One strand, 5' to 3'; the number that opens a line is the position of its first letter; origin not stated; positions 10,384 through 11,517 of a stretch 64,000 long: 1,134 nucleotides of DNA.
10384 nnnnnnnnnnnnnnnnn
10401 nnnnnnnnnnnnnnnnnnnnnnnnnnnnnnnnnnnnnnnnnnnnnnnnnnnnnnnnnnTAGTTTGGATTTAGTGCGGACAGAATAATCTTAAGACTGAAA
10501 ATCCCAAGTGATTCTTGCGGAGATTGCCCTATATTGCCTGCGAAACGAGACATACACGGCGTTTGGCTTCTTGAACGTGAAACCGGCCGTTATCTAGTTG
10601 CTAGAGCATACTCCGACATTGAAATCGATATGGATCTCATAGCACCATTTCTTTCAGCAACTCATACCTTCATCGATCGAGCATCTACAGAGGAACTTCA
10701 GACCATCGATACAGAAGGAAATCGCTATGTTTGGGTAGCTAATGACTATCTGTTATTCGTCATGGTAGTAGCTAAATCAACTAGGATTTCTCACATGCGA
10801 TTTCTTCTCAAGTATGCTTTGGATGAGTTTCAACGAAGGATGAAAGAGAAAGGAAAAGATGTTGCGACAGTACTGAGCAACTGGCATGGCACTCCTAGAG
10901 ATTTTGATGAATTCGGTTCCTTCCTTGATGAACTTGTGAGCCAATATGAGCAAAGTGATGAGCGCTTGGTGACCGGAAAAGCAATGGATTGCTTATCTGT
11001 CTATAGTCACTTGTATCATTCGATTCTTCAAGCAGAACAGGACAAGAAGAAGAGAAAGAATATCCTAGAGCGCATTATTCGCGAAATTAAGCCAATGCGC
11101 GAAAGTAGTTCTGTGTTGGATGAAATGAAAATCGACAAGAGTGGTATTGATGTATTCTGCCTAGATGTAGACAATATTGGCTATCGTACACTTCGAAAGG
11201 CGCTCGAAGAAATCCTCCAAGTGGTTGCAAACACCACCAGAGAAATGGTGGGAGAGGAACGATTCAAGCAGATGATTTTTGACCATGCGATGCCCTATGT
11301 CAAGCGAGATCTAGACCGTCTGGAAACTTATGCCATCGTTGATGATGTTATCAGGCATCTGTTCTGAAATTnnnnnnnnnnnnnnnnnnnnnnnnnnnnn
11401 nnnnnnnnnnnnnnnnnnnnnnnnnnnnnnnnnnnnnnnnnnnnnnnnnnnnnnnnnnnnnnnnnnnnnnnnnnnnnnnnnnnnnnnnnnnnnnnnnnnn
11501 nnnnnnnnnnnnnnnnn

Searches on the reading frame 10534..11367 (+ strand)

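Call 63: search_protein_families(library=pfam, proteins=[window:10534-11367:+], max_evalue=0.1)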
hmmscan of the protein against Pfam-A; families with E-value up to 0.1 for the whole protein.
window:10534-11367:+ (277 aa): 6 families
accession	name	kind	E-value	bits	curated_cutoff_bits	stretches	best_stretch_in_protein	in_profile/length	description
PF19036.6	Fuz_longin_1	-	0.00083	20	26.1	1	40-95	32-86/125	First Longin domain of FUZ, MON1 and HPS1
PF24465.1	Tri-helical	-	0.0075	17.1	27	1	210-247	5-42/85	Tri-helical domain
PF13610.12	DDE_Tnp_IS240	-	0.022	15.3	27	1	113-199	30-117/139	DDE domain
PF20781.2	TssR_C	-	0.04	14.5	25.7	0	155-214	17-78/141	TssR C-terminal domain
PF17828.6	FAS_N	-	0.089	13.4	23.1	0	66-118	54-105/125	N-terminal domain in fatty acid synthase subunit beta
PF04981.18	NMD3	-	0.098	12.6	24.9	0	152-242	136-227/243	NMD3 family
